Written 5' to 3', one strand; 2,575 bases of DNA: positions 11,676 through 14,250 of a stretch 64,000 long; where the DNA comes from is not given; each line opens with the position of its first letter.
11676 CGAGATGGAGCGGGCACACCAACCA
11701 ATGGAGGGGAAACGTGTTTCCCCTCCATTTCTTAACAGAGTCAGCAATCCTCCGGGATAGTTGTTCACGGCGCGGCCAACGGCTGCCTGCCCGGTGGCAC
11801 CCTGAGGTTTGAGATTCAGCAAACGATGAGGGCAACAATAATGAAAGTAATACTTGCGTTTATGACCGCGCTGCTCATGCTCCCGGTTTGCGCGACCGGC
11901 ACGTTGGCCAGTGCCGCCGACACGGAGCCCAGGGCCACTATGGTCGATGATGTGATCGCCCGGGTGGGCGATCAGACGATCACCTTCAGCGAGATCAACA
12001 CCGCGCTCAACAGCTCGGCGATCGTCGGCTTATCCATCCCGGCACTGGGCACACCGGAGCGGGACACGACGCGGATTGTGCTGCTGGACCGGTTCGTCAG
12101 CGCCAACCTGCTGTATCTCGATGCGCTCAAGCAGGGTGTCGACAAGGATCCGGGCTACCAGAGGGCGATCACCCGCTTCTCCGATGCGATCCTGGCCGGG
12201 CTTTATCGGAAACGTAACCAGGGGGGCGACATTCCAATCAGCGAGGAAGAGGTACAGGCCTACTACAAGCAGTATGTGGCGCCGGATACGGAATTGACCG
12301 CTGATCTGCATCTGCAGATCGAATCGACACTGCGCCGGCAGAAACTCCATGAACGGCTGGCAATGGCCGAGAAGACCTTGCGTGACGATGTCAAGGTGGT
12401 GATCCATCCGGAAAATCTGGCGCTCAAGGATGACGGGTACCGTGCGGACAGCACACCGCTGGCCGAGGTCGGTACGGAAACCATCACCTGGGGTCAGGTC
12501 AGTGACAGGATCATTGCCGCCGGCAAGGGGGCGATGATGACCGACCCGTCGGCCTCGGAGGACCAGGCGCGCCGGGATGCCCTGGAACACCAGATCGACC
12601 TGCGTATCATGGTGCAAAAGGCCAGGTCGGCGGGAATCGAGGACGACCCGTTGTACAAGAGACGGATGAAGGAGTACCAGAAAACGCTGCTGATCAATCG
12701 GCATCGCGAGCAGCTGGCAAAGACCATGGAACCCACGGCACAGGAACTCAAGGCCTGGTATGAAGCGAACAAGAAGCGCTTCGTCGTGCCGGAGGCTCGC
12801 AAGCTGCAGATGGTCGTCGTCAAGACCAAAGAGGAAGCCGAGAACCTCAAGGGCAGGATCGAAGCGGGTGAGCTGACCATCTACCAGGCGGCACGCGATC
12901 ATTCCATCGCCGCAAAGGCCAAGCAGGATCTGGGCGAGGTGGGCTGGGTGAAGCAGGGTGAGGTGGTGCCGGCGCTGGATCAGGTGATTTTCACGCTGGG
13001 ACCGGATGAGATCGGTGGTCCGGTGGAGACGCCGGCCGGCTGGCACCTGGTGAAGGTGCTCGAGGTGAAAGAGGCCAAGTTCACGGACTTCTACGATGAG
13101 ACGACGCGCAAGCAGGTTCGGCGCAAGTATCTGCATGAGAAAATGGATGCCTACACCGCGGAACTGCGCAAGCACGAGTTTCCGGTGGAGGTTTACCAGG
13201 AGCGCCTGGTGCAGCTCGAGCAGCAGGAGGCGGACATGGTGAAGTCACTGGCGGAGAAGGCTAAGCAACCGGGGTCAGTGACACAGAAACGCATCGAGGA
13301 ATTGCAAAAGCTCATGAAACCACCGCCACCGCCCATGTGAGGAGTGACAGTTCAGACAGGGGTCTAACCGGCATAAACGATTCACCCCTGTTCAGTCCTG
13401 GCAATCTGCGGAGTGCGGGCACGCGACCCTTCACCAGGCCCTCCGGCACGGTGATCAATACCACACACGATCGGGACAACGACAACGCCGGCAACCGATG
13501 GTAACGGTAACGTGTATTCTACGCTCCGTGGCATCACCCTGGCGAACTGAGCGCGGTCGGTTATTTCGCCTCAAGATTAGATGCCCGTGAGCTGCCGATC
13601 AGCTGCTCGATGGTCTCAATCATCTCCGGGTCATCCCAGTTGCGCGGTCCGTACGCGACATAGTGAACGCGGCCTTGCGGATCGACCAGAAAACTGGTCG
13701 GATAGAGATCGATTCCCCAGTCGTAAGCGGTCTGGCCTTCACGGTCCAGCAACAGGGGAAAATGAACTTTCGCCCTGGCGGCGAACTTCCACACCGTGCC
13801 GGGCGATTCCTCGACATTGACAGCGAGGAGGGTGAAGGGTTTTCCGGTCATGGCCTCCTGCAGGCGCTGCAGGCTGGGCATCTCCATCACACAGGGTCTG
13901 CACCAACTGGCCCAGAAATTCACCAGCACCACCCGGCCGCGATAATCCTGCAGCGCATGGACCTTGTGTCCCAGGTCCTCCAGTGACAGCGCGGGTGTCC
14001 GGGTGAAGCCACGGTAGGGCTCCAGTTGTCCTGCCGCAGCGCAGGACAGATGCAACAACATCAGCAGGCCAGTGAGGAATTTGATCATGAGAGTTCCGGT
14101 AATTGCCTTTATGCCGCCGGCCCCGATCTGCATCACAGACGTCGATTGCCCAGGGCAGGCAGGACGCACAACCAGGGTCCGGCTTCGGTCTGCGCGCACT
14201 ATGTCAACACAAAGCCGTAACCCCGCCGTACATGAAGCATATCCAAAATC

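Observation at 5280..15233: Candidate redox module next to ccm: sigma-54 activator, giant multiheme cytochrome, PPIase, TlpA-like oxidoreductase, rhodanese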

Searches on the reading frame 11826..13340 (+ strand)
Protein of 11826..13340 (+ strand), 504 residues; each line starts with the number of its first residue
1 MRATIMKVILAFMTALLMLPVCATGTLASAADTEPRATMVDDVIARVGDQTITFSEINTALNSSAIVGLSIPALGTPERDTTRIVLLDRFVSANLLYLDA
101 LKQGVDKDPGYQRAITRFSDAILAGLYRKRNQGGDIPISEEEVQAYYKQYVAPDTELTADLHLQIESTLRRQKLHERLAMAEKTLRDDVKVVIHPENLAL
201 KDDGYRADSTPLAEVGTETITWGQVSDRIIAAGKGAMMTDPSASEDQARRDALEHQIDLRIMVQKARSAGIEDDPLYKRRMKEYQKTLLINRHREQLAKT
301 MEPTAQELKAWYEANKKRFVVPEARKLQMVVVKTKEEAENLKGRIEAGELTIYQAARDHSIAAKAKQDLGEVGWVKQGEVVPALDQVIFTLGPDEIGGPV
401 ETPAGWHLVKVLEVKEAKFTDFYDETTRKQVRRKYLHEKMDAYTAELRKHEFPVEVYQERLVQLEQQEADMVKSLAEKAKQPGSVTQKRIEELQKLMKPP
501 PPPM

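Call 4: search_protein_families(library=pfam, proteins=[window:11826-13340:+], max_evalue=0.01)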
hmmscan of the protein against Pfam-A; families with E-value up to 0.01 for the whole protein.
window:11826-13340:+ (504 aa): 4 families
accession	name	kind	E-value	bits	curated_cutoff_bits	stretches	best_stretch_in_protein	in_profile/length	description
PF13145.12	Rotamase_2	-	7.5e-22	78.8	27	1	303-422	1-116/121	PPIC-type PPIASE domain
PF00639.27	Rotamase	-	3.3e-16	60.5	21.7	1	333-411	17-95/97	PPIC-type PPIASE domain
PF13616.12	Rotamase_3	-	6.2e-11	43.3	22.5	1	333-414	35-115/116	PPIC-type PPIASE domain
PF13624.11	SurA_N_3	-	4.5e-06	27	27.2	0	208-272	36-107/162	SurA-like N-terminal domain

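Call 32: search_protein_families(library=ncbifam, proteins=[window:11826-13340:+], max_evalue=0.001)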
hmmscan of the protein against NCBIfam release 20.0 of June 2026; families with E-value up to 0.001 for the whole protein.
window:11826-13340:+ (504 aa): 10 families
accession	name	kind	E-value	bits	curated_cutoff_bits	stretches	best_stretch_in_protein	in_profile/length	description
TIGR02925.1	cis_trans_EpsD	equivalog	3.3e-18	66.2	108.9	2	25-149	11-128/232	EpsD family peptidyl-prolyl cis-trans isomerase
NF000809.0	PRK00059.1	equivalog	6.1e-18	65.3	303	1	278-458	148-332/336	peptidylprolyl isomerase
TIGR02933.1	nifM_nitrog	equivalog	1.6e-15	57.7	168.2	1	298-418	97-224/256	nitrogen fixation protein NifM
NF008054.0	PRK10788.1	equivalog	3.2e-11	42.6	493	1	295-449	241-392/626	peptidylprolyl isomerase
NF002827.0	PRK03002.1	equivalog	1.3e-10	40.8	343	1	316-436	129-247/285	peptidylprolyl isomerase PrsA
NF011969.0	PRK15441.1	equivalog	6.7e-10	39.3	127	1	330-412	10-90/93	peptidylprolyl isomerase PpiC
NF008038.0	PRK10770.1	equivalog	6.7e-10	38.3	394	1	334-438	303-409/431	peptidylprolyl isomerase SurA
NF051879.1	TDE1658_narrow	equivalog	6.2e-09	35.3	340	1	288-347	153-211/342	MOSP complex formation periplasmic protein, TDE1658 family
NF002824.0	PRK02998.1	subfamily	3.3e-08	33.3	360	1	326-443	136-252/283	peptidylprolyl isomerase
NF002846.0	PRK03095.1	equivalog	4.2e-08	33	361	1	325-435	133-244/287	peptidylprolyl isomerase PrsA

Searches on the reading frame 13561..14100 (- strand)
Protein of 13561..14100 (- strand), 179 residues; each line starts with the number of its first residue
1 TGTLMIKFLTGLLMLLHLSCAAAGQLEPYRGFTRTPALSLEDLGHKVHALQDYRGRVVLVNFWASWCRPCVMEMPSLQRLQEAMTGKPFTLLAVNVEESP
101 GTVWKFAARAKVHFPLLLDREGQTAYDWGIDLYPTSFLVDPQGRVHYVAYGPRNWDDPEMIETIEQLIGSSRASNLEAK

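Call 32: search_protein_families(library=ncbifam, proteins=[window:13561-14100:-], max_evalue=0.001)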
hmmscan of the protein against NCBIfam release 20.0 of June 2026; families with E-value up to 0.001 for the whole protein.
window:13561-14100:- (179 aa): 13 families
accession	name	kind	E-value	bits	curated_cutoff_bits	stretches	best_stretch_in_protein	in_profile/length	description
NF002854.0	PRK03147.1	subfamily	4.4e-28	98.4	170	1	34-152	41-159/176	thiol-disulfide oxidoreductase ResA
NF047696.1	ThlDiSintTplARhiz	equivalog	7.1e-22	78.2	230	1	34-98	76-140/219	thiol:disulfide interchange protein TlpA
TIGR00385.1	dsbE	subfamily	4.9e-17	62.1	123.15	1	38-154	43-159/173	DsbE family thiol:disulfide interchange protein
NF041202.1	StoA_CxxC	exception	1.3e-16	60.9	210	1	54-153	51-152/163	endospore biogenesis thiol-disulfide oxidoreductase StoA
NF041054.1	WAxxUGC_long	equivalog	2e-13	50.4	300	1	34-145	83-194/354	ResA-like WAxxUGC motif-containing protein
NF006898.0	PRK09381.1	equivalog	7.2e-10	39.2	138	1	57-123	23-86/109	thioredoxin TrxA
TIGR01068.1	thioredoxin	equivalog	2.2e-09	37.4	96.8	1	56-107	15-65/101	thioredoxin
NF010625.0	PRK14018.1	equivalog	2.4e-07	29.6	522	1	54-152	55-159/521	bifunctional peptide-methionine (S)-S-oxide reductase MsrA/peptide-methionine (R)-S-oxide reductase MsrB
NF011941.0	PRK15412.1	equivalog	1.5e-06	27.9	359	1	39-152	52-162/185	thiol:disulfide interchange protein DsbE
NF006960.0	PRK09437.1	equivalog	4.8e-06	26.6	140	1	34-130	9-105/156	thioredoxin-dependent thiol peroxidase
NF008229.0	PRK10996.1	equivalog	2.6e-05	24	125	1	56-110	53-106/141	thioredoxin TrxC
NF047697.1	ThioredTrxAClost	equivalog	8.8e-05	22.6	140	1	56-87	18-49/105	thioredoxin TrxA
TIGR02540.1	gpx7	equivalog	0.00022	21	207.3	0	42-96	9-63/153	putative glutathione peroxidase Gpx7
